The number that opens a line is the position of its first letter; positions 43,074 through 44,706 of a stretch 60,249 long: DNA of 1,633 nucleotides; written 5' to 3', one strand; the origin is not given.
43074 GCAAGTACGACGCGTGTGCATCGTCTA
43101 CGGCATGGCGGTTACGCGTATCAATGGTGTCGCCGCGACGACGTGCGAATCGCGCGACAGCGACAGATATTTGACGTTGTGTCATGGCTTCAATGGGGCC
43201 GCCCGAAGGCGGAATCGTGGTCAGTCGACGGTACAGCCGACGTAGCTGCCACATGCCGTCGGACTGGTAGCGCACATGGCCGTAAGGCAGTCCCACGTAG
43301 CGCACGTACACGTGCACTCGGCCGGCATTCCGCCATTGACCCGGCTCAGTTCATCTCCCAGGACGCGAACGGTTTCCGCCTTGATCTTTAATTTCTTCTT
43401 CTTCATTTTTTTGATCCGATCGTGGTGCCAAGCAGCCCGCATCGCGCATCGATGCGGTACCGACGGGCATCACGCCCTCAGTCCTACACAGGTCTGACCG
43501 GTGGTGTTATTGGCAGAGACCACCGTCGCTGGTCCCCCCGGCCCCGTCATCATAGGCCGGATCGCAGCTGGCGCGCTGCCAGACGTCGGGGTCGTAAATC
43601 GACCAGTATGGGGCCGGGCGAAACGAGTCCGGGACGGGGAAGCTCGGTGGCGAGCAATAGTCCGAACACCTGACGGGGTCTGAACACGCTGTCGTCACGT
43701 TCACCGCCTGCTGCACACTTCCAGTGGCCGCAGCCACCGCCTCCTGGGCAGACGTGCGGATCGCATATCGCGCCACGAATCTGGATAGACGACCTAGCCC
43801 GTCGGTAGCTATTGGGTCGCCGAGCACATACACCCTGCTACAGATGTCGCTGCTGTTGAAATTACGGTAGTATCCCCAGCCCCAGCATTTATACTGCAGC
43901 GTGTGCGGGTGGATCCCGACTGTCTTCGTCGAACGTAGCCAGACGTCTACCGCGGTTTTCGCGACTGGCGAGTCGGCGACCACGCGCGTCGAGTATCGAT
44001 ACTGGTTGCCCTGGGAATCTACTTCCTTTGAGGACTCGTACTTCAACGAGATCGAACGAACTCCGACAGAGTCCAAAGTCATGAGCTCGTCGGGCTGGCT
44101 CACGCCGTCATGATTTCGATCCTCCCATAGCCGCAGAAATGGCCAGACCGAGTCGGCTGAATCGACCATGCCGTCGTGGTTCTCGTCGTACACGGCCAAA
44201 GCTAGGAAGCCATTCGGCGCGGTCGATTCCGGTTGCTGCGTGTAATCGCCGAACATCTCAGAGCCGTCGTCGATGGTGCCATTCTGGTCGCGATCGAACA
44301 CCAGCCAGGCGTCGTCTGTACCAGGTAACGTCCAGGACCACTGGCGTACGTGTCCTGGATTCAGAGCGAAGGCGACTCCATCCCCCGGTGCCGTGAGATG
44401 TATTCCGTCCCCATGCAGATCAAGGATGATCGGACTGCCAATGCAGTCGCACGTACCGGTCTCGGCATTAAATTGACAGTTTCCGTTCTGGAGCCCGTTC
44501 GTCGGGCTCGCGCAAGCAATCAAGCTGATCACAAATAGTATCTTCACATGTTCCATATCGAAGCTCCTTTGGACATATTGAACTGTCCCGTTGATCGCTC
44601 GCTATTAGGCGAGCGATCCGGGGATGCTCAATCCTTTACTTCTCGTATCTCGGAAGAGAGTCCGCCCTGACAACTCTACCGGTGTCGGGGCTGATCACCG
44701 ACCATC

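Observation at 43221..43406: Orphan double-glycine-leader, Cys/Thr-rich peptide gene in a phage (bacteriocin or RiPP precursor-like)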

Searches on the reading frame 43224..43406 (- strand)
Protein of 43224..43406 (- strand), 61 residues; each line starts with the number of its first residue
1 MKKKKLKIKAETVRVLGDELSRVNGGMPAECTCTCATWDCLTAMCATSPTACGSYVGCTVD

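Call 7: search_protein_families(library=pfam, proteins=[window:43224-43406:-], max_evalue=1)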
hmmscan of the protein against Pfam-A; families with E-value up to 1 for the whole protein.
seq(61 aa): 0 families

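Call 8: search_protein_families(library=ncbifam, proteins=[window:43224-43406:-], max_evalue=1)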
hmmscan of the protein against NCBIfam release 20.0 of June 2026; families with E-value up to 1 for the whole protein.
seq(61 aa): 0 families

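Call 9: find_homologous_proteins(query=window:43224-43406:-, max_evalue=10)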
Query seq(61 aa): no candidate shares three 5-residue words with the query. No homologue found.

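Call 11: find_related_loci(query=window:43224-43406:-, collection=viral_contigs, flank=6000)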
Query seq(61 aa) (61 aa) in viral_contigs; peptide patterns used: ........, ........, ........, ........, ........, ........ (x = any residue, [..] = any of these).
103 stretches matched a pattern, but none encodes a relative of the query by tblastn (E <= 1e-3).

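Call 22: search_protein_representatives(protein=window:43224-43406:-)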
Query: 61 residues. Proteins with E-value up to 0.001 (for the whole library): 3; up to 1e-10: 1; up to 1e-30: 0. The best 3 are listed.
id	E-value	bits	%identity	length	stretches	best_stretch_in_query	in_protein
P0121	1.1e-17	79.1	34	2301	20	8-39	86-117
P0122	3.6e-06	42.9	53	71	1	2-61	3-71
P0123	8.2e-05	38.6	50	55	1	1-44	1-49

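Call 24: find_encoding_contigs(protein=P0122, flank=10000, max_places=6)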
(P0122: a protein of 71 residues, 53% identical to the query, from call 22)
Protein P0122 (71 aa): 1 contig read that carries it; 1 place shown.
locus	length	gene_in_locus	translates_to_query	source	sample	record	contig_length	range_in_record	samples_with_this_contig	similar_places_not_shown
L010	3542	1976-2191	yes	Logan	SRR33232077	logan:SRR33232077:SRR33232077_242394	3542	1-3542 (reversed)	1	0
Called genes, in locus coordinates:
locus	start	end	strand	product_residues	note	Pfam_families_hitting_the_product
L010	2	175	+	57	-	?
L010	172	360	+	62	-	-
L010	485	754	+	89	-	-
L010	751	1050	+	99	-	-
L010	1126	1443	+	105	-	-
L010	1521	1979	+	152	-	-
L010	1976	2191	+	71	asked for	-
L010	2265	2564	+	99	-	-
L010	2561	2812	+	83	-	-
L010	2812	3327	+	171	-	-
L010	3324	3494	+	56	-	-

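Call 25: find_encoding_contigs(protein=P0123, flank=10000, max_places=6)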
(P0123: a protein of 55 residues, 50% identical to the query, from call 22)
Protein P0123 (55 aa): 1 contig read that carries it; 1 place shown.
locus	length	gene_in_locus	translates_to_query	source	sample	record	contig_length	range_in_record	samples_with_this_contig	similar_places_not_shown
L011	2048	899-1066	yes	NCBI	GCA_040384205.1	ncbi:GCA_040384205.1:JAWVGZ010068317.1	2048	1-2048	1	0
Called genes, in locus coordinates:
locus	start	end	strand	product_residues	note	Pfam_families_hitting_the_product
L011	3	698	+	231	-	?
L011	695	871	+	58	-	-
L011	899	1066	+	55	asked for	-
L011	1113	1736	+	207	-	-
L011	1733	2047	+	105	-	?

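Call 31: find_homologous_proteins(query=A1, max_evalue=1)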
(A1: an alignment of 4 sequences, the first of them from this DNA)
Query A1 (4 sequences) (61 aa, profile of the alignment): 3 proteins with E <= 1 among 23 candidates.
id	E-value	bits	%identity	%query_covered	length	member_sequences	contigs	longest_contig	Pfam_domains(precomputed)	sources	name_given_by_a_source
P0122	4.6e-30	121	46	100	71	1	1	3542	-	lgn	-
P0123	1.2e-20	91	45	72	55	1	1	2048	-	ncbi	-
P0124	3.8e-17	80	41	43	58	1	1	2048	-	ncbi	-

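Call 32: find_related_loci(query=A1, collection=viral_contigs, flank=8000)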
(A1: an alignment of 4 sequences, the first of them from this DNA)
Query A1 (61 aa) in viral_contigs; peptide patterns used: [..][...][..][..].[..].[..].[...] (x = any residue, [..] = any of these).
4 stretches matched a pattern, but none encodes a relative of the query by tblastn (E <= 1e-3).

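Call 38: find_related_loci(query=A3, collection=genome_contigs, flank=10000)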
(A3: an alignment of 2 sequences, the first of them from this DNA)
Query A3 (61 aa) in genome_contigs; peptide patterns used: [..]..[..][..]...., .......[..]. (x = any residue, [..] = any of these).
541 stretches matched a pattern, but none encodes a relative of the query by tblastn (E <= 1e-3).

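Call 39: search_protein_families(library=phrogs, proteins=[L011:3-698:+, L011:1113-1736:+, L011:1733-2047:+, L010:485-754:+, L010:751-1050:+, L010:1126-1443:+, L010:1521-1979:+, L010:2265-2564:+, L010:2561-2812:+, L010:2812-3327:+], max_evalue=0.01)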
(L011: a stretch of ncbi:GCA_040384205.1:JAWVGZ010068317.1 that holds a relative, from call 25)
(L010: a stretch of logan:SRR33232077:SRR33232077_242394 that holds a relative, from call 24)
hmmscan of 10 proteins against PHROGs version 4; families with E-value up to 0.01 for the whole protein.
L011:3-698:+ (231 aa): 0 families

L011:1113-1736:+ (207 aa): 0 families

L011:1733-2047:+ (105 aa): 0 families

L010:485-754:+ (89 aa): 0 families

L010:751-1050:+ (99 aa): 0 families

L010:1126-1443:+ (105 aa): 0 families

L010:1521-1979:+ (152 aa): 0 families

L010:2265-2564:+ (99 aa): 0 families

L010:2561-2812:+ (83 aa): 0 families

L010:2812-3327:+ (171 aa): 0 families

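Call 40: search_protein_families(library=pfam, proteins=[L011:3-698:+, L011:1113-1736:+, L011:1733-2047:+, L010:485-754:+, L010:751-1050:+, L010:1126-1443:+, L010:1521-1979:+, L010:2265-2564:+, L010:2561-2812:+, L010:2812-3327:+], max_evalue=0.01)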
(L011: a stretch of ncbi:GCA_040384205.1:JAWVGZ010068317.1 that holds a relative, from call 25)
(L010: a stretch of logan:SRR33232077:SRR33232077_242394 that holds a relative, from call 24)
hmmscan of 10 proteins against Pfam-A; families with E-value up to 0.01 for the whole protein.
L011:3-698:+ (231 aa): 0 families

L011:1113-1736:+ (207 aa): 0 families

L011:1733-2047:+ (105 aa): 0 families

L010:485-754:+ (89 aa): 0 families

L010:751-1050:+ (99 aa): 0 families

L010:1126-1443:+ (105 aa): 0 families

L010:1521-1979:+ (152 aa): 0 families

L010:2265-2564:+ (99 aa): 0 families

L010:2561-2812:+ (83 aa): 0 families

L010:2812-3327:+ (171 aa): 0 families

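Call 72: find_related_loci(query=A3, collection=metagenome_contigs, flank=10000)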
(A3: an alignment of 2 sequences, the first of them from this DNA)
Query A3 (61 aa) in metagenome_contigs; peptide patterns used: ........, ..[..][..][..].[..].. (x = any residue, [..] = any of these).
99 stretches matched a pattern, but none encodes a relative of the query by tblastn (E <= 1e-3).

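Call 94: search_dna_similar(query=window:43224-43406:-, collection=phages, mode=protein, max_evalue=10, max_rows=12)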
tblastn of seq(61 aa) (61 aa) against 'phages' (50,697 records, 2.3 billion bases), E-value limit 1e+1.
Records with a match: 7; places in all: 7; records where one place covers at least 80% of the query: 7.
Best place of each record, by identity: <60% 7.
By first word of the organism name: Xanthomonas 7.
By host as written in the record: Xanthomonas arboricola pv. pruni strain Xcp1 6; Xanthomonas sp. 1.
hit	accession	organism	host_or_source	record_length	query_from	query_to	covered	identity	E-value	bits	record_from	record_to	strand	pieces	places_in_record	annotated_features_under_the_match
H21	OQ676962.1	Xanthomonas phage NEB7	Xanthomonas sp.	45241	4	52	80%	36.5%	1e+0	32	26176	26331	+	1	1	homing endonuclease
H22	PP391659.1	Xanthomonas phage XapPhi1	Xanthomonas arboricola pv. pruni strain ...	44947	4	52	80%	36.5%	1e+0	31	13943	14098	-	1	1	hypothetical protein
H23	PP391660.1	Xanthomonas phage XapPhi2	Xanthomonas arboricola pv. pruni strain ...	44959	4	52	80%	36.5%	1e+0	31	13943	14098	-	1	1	hypothetical protein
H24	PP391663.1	Xanthomonas phage XapPhi5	Xanthomonas arboricola pv. pruni strain ...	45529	4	52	80%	36.5%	1e+0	31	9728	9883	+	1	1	hypothetical protein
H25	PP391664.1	Xanthomonas phage XapPhi6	Xanthomonas arboricola pv. pruni strain ...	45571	4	52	80%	36.5%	1e+0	31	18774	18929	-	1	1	hypothetical protein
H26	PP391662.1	Xanthomonas phage XapPhi4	Xanthomonas arboricola pv. pruni strain ...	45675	4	52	80%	36.5%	1e+0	31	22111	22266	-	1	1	hypothetical protein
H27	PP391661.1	Xanthomonas phage XapPhi3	Xanthomonas arboricola pv. pruni strain ...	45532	4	52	80%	34.6%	6e+0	30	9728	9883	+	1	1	hypothetical protein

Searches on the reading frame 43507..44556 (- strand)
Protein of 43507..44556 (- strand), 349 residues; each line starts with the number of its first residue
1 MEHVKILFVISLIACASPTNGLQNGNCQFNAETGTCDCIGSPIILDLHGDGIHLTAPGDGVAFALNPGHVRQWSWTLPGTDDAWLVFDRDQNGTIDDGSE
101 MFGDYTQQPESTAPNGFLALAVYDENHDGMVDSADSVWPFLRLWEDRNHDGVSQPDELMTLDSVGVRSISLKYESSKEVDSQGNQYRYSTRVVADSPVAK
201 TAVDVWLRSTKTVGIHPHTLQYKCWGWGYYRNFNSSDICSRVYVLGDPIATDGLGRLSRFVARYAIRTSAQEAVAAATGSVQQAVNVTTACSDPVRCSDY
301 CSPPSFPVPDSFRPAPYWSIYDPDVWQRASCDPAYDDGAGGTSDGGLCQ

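Call 7: search_protein_families(library=pfam, proteins=[window:43507-44556:-], max_evalue=1)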
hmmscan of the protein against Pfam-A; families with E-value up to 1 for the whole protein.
window:43507-44556:- (349 aa): 3 families
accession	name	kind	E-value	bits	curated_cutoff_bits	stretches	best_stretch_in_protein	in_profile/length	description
PF00036.39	EF-hand_1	-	0.019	14.9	25.4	1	81-96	3-18/29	EF hand domain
PF13405.12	EF-hand_6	-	0.032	14.4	25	0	82-96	4-18/30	EF-hand domain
PF13202.12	EF-hand_5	-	0.054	13.4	25.9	0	87-96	8-17/25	EF hand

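Call 8: search_protein_families(library=ncbifam, proteins=[window:43507-44556:-], max_evalue=1)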
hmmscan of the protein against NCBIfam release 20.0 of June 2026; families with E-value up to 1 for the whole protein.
window:43507-44556:- (349 aa): 0 families

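Call 10: find_related_loci(query=window:43507-44556:-, collection=viral_contigs, flank=6000)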
Query window:43507-44556:- (349 aa) in viral_contigs; peptide patterns used: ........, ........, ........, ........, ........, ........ (x = any residue, [..] = any of these).
2 stretches matched a pattern, but none encodes a relative of the query by tblastn (E <= 1e-3).

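Call 19: find_homologous_proteins(query=window:43507-44556:-)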
Query window:43507-44556:- (349 aa): 677 proteins with E <= 0.001 among 3090 candidates; the best 120 are listed.
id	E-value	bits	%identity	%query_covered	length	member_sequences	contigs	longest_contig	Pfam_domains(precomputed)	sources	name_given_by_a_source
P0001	1.0e-243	826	100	100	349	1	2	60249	PF26745.1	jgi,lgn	jgi:hypothetical protein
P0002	2.7e-93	331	49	97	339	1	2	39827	PF26745.1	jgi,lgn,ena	-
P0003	2.5e-66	243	42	88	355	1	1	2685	PF26745.1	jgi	jgi:hypothetical protein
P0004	4.8e-65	238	42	95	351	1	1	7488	PF26745.1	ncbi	-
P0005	6.4e-64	235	42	89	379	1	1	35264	PF26745.1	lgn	-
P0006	1.0e-61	228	47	66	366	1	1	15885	PF26745.1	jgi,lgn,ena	-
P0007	6.0e-57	212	41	83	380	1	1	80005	PF26745.1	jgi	jgi:hypothetical protein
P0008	2.5e-54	203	46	66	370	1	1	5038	PF26745.1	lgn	-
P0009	9.9e-54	201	53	53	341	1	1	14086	PF26745.1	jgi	jgi:hypothetical protein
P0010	4.2e-52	196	47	60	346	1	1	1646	PF26745.1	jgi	jgi:hypothetical protein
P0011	2.0e-51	194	47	62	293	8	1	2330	PF26745.1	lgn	-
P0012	7.3e-51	192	50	51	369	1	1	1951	PF26745.1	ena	-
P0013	8.4e-51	192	46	59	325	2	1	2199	PF26745.1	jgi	-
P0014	1.7e-50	191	43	63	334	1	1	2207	PF26745.1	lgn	-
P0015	2.4e-50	190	48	59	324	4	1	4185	PF26745.1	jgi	jgi:hypothetical protein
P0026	1.0e-48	185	53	49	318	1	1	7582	PF26745.1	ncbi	-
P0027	1.2e-48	185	46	64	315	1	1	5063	PF26745.1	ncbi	-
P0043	2.5e-47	180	52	50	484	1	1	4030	PF26745.1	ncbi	-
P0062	2.0e-46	177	46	56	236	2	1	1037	PF26745.1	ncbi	-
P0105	3.5e-44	170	51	44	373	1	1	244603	PF26745.1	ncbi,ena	-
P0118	8.1e-44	169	48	56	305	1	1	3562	PF26745.1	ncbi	-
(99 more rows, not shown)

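Call 20: find_encoding_contigs(protein=P0002, flank=6000, max_places=4)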
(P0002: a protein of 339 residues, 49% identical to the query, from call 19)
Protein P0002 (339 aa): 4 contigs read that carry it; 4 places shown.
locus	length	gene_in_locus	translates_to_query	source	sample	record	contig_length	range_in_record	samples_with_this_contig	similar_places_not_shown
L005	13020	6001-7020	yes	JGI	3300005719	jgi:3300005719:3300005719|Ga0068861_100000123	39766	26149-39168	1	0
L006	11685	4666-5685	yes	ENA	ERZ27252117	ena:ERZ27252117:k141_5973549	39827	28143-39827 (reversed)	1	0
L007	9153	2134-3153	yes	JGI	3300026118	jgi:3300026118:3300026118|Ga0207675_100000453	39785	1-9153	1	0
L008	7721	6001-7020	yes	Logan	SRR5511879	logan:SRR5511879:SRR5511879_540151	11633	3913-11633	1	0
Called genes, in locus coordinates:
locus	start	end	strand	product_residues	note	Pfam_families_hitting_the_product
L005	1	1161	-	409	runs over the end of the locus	PF01548:DEDD_Tnp_IS110, PF02371:Transposase_20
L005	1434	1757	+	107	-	-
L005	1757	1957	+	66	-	-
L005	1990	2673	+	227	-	-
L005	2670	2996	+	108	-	-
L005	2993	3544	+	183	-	-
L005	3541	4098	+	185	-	-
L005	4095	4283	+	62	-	-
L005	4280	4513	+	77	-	-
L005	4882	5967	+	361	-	PF00589:Phage_integrase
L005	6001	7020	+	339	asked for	PF26745:SPM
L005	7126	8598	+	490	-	-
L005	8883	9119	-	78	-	PF12802:MarR_2 (weak)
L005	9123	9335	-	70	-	-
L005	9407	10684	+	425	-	PF00145:DNA_methylase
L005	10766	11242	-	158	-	-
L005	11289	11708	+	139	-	-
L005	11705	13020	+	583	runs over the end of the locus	-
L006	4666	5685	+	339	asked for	PF26745:SPM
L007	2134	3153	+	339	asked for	PF26745:SPM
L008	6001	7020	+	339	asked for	PF26745:SPM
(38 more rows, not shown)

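Call 21: find_encoding_contigs(protein=P0005, flank=6000, max_places=3)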
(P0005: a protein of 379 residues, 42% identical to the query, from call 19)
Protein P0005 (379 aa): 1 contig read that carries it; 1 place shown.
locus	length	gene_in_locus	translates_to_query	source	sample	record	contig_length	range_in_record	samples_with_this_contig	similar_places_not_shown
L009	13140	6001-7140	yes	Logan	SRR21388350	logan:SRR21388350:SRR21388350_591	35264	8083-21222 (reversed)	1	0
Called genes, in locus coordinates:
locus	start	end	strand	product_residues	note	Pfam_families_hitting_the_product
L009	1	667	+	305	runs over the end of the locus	-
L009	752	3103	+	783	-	PF17482:Phage_sheath_1C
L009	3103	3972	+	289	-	-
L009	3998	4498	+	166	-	-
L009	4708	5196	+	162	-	PF06841:Phage_T4_gp19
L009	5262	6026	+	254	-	-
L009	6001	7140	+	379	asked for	PF26745:SPM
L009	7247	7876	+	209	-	-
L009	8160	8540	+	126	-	-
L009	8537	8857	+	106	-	-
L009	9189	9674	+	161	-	-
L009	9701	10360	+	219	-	-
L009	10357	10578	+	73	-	-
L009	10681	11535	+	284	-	PF12322:T4_baseplate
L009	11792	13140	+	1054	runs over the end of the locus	-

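Call 33: find_encoding_contigs(protein=P0001, flank=3000, max_places=3)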
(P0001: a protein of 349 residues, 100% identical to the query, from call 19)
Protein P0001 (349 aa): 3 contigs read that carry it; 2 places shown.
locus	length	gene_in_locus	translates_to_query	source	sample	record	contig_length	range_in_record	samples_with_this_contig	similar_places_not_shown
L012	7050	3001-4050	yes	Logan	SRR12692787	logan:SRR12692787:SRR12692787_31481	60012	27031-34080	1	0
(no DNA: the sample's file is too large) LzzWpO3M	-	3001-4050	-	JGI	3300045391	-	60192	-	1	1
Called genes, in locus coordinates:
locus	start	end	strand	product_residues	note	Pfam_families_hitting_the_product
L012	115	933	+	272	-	-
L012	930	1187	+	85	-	-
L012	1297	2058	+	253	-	-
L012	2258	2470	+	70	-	-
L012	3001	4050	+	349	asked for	PF26745:SPM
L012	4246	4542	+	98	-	-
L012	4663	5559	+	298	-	PF17762:HTH_ParB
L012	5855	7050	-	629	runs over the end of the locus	PF08706:D5_N (weak), PF19263:DUF5906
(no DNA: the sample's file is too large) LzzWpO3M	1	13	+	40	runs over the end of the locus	-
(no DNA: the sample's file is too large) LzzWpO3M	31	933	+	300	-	-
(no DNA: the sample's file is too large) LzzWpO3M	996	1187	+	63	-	-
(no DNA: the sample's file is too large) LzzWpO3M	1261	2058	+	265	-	-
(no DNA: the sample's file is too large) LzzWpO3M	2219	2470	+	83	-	-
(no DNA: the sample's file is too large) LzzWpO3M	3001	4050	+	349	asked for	PF26745:SPM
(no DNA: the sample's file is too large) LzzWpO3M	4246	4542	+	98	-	-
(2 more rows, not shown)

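Call 92: list_cluster_members(proteins=[P0004, P0026, P0027, P0043, P0062, P0105, P0118])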
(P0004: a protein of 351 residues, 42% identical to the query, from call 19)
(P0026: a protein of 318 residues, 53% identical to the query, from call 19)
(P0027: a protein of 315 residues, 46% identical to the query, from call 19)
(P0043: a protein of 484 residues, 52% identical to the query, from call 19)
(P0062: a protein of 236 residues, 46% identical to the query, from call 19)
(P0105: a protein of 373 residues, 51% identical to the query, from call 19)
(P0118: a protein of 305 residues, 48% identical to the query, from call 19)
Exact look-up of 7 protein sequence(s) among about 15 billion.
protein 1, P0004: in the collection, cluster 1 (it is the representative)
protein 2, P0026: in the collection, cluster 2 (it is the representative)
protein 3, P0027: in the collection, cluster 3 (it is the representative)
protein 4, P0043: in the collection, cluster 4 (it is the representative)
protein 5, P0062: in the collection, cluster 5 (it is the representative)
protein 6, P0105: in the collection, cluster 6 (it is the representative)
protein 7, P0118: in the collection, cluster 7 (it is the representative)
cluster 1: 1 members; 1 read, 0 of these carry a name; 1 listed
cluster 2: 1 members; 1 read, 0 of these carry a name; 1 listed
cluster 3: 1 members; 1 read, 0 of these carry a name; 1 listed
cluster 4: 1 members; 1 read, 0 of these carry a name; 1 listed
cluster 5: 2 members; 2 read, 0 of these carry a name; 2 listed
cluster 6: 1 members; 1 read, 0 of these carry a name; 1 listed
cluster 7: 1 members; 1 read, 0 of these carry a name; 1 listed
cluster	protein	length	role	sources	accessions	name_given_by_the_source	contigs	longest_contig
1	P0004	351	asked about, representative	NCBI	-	-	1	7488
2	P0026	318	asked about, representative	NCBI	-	-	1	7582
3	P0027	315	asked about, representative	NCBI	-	-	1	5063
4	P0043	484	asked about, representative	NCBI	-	-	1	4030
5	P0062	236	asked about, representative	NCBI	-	-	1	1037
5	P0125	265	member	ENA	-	-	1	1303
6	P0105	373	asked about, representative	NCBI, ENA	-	-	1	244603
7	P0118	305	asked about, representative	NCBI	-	-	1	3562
